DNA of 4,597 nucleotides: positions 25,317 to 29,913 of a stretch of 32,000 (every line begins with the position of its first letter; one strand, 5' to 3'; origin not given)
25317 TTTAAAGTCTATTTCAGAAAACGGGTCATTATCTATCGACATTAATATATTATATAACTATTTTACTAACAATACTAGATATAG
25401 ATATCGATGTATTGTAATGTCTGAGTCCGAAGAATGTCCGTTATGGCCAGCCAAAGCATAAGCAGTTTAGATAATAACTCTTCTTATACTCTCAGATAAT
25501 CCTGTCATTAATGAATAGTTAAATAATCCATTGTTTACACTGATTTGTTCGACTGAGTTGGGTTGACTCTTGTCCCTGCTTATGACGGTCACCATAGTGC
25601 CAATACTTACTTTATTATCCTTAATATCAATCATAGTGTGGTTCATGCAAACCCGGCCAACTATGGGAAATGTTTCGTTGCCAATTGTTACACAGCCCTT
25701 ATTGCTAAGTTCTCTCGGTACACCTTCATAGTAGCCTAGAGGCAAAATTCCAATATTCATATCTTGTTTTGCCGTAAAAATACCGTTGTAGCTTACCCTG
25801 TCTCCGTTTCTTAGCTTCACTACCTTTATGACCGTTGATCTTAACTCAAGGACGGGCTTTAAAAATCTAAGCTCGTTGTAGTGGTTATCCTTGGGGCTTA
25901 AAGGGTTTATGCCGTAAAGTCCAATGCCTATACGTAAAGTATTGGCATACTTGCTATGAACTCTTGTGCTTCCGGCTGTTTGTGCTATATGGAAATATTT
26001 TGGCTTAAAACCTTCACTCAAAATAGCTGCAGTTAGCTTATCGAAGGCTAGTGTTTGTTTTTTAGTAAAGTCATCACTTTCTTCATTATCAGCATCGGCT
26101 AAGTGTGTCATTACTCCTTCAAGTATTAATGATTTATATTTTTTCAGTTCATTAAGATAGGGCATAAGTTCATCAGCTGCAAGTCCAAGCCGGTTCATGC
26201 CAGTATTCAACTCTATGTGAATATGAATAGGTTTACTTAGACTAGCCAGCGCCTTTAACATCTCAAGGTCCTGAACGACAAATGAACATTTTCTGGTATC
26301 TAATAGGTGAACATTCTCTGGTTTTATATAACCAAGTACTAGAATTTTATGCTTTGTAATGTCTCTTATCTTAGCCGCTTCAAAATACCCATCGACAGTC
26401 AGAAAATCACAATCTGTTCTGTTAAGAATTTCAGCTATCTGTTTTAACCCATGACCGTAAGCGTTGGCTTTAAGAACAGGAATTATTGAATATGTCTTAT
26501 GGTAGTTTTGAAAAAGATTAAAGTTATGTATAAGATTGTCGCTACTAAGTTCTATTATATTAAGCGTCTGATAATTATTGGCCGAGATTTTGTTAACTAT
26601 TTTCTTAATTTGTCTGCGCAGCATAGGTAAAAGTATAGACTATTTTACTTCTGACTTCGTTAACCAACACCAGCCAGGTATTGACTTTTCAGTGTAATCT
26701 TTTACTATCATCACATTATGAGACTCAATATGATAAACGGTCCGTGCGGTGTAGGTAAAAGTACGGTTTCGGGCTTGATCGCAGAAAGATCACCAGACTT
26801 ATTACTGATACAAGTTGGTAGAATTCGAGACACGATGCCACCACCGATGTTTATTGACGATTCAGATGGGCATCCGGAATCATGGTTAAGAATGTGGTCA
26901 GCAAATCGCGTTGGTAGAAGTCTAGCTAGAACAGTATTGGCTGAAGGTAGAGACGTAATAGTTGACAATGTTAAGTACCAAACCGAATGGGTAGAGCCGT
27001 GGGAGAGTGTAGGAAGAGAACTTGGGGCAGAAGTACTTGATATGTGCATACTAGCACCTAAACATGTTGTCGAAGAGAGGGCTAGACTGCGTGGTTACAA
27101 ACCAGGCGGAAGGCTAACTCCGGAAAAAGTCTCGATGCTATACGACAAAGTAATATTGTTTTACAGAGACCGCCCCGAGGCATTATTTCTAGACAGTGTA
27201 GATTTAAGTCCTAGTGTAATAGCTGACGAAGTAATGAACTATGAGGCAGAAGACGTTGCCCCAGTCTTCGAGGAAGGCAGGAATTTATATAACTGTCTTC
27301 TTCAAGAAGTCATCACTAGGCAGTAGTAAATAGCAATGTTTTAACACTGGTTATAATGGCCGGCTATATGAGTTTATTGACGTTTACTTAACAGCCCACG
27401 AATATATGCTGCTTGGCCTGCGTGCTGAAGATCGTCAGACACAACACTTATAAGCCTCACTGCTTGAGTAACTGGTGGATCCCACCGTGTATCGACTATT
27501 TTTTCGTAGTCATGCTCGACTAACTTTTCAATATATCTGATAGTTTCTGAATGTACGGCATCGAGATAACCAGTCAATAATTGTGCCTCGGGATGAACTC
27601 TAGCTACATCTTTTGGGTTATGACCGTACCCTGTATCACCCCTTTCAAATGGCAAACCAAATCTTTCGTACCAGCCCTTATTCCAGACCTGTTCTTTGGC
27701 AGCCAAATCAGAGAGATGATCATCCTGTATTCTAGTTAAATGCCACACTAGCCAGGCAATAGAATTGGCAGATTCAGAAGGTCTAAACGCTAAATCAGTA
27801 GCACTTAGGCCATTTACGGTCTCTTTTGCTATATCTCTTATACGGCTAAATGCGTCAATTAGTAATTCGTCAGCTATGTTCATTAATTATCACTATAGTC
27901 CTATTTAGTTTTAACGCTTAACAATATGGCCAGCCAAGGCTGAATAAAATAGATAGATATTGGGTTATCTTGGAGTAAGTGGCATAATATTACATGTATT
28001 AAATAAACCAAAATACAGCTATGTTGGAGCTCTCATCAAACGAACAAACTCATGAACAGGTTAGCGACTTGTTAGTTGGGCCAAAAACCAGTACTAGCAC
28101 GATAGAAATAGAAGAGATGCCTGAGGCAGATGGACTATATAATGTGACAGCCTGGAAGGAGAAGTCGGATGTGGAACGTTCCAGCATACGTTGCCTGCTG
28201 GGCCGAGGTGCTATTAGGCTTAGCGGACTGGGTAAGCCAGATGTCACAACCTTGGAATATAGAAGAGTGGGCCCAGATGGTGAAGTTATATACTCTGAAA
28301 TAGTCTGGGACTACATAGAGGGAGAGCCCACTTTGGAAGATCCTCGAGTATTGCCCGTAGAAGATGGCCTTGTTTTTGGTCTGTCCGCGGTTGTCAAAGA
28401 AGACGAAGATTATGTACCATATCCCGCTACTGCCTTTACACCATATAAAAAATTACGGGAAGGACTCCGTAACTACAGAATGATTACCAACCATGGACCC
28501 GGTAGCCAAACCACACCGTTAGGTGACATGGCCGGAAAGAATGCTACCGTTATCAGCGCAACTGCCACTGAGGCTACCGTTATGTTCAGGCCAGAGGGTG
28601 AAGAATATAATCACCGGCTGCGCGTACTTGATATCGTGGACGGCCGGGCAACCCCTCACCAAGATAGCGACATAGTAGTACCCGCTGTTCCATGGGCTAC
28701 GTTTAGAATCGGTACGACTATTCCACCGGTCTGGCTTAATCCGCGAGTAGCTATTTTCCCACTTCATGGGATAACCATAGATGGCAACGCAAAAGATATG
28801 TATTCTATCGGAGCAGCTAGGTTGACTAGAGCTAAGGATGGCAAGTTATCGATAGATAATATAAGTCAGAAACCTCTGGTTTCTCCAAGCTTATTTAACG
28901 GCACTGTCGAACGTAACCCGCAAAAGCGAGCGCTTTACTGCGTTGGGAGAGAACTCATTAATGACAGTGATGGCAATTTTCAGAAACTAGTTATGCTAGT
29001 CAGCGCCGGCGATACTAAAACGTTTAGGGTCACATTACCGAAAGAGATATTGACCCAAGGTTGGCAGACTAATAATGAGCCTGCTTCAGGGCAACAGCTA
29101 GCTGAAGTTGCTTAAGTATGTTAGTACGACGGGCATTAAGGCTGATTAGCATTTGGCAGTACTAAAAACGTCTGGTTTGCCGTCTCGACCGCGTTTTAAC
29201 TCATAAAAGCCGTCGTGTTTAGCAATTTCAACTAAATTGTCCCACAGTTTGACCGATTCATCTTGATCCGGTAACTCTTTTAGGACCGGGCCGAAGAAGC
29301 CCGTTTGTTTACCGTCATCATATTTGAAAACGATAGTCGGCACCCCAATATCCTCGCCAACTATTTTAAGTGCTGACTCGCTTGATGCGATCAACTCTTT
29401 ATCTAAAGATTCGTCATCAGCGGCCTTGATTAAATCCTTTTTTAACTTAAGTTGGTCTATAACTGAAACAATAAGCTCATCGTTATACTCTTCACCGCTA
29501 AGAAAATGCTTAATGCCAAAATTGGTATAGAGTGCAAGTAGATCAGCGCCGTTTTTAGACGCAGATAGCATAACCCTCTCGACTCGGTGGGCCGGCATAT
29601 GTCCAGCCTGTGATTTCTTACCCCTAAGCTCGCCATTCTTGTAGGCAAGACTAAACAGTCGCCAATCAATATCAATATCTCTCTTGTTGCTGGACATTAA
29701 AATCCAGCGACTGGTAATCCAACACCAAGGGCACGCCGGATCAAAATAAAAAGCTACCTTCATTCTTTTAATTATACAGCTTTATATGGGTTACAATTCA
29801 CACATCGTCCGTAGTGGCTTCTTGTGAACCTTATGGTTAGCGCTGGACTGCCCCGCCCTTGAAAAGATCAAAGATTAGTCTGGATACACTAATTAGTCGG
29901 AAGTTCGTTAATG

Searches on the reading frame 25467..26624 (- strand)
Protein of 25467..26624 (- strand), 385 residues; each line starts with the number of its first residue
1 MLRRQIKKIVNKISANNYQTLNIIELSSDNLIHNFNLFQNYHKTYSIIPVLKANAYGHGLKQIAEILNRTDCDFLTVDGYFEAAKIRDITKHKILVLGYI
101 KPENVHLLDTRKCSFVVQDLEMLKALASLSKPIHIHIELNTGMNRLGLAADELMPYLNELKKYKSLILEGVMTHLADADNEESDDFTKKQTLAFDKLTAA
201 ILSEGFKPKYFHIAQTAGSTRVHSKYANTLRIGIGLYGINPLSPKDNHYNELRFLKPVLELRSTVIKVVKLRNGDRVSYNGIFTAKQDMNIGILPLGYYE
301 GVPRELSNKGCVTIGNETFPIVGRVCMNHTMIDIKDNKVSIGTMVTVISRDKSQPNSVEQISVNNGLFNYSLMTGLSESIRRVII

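Call 9: search_protein_families(library=pfam, proteins=[window:25467-26624:-], max_evalue=0.001)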
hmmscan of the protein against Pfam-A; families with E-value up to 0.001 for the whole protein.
window:25467-26624:- (385 aa): 2 families
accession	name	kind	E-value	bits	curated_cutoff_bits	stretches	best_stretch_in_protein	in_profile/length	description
PF01168.26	Ala_racemase_N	-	2.5e-50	171.7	24.1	1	27-241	2-220/220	Alanine racemase, N-terminal domain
PF00842.27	Ala_racemase_C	-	4e-33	114.1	25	1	258-383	1-126/127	Alanine racemase, C-terminal domain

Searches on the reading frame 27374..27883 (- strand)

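Call 9: search_protein_families(library=pfam, proteins=[window:27374-27883:-], max_evalue=0.001)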
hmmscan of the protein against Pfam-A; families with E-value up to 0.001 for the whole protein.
window:27374-27883:- (169 aa): 3 families
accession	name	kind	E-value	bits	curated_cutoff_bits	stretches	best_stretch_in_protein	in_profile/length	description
PF04978.18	MST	-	2e-15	57.9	27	1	8-165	2-147/149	Mycothiol-S-transferase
PF12867.12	DinB_2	-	3e-11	44.3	24.8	1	12-140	2-110/128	DinB superfamily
PF07609.16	DUF1572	-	0.00095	19.4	23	0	8-50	10-52/163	Protein of unknown function (DUF1572)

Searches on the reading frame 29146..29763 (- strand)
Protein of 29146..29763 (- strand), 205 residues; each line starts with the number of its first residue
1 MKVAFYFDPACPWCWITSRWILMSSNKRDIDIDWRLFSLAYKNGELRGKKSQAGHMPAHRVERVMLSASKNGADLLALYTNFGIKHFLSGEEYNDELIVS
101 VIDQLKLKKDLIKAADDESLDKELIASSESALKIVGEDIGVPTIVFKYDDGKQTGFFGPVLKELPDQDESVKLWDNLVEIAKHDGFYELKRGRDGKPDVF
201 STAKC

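Call 9: search_protein_families(library=pfam, proteins=[window:29146-29763:-], max_evalue=0.001)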
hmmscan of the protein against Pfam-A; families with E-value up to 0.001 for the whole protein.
window:29146-29763:- (205 aa): 2 families
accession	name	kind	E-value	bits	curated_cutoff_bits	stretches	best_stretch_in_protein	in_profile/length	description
PF22234.2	Rv2466c-like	-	1.3e-36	126.8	27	1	11-191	2-180/180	Mycothiol-dependent nitroreductase Rv2466c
PF01323.26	DSBA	-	1.1e-05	25.7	25.6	1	3-44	2-44/191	DSBA-like thioredoxin domain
